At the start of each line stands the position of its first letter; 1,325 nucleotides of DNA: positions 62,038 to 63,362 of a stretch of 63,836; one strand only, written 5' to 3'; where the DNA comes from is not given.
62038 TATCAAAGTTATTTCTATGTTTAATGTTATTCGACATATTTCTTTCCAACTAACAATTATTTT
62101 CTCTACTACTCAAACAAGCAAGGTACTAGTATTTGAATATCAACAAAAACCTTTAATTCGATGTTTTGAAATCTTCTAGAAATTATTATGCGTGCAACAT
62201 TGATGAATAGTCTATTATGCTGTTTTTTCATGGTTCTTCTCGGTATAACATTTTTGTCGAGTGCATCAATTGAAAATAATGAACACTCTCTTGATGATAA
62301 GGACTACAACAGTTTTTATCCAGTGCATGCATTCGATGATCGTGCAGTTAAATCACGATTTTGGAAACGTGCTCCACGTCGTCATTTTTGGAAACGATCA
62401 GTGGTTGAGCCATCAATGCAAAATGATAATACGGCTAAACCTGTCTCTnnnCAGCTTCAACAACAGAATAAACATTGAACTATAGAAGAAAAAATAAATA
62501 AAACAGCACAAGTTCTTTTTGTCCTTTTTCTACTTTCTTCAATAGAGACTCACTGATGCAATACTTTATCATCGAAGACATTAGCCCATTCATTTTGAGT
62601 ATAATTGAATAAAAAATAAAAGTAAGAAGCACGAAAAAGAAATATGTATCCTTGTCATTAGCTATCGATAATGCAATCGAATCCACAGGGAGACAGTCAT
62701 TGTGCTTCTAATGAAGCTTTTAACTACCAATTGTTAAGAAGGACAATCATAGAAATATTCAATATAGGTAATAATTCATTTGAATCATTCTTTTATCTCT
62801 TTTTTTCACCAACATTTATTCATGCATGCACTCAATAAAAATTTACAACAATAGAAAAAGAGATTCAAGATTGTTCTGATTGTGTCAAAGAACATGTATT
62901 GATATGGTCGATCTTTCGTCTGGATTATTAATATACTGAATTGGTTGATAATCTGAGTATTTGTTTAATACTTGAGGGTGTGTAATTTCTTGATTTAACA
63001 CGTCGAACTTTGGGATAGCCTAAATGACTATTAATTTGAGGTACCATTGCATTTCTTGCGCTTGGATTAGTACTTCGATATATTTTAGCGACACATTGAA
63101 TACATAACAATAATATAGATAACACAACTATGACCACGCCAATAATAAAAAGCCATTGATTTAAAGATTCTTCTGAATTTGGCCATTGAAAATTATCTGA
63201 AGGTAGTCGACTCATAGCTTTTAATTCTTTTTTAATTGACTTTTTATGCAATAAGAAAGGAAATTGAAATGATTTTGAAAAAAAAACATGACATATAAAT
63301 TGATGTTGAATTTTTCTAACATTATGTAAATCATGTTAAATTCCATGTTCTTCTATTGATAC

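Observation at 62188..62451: Candidate novel secreted prepropeptide with duplicated R(S/H)FW-KR motifs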

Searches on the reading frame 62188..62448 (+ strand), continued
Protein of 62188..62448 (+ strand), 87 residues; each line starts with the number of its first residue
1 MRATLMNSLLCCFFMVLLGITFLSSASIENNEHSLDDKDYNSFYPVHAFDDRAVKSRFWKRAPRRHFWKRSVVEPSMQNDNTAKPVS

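Call 50: predict_structure(alignment_id=A5)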
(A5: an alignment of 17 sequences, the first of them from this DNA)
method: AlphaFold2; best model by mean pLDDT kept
length: 87 residues; sequences in the alignment: 17
mean_pLDDT: 64.3   pTM: 0.28
mean pLDDT of the five models: 64.3, 63.6, 63.3, 63.2, 62.5
residues with pLDDT >= 90: 12; 70-90: 13; 50-70: 46; < 50: 16
segments of 3 or more residues with pLDDT < 50: 38-42, 78-84
pLDDT, mean of each block of 10 residues (from residue 1): 82 94 75 53 50 57 61 55 47
secondary structure, 60 per line:
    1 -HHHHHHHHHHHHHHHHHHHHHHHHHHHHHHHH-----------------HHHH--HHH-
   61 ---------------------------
elements in order: H2-33 H51-54

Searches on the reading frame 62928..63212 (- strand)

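Call 44: search_protein_families(library=pfam, proteins=[window:62928-63212:-], max_evalue=0.01)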
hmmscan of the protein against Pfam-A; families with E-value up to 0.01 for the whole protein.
window:62928-63212:- (94 aa): 1 family
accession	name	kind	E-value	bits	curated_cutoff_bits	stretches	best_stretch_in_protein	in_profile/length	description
PF04277.18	OAD_gamma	-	0.0021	19.1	27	1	24-56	11-43/76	Oxaloacetate decarboxylase, gamma chain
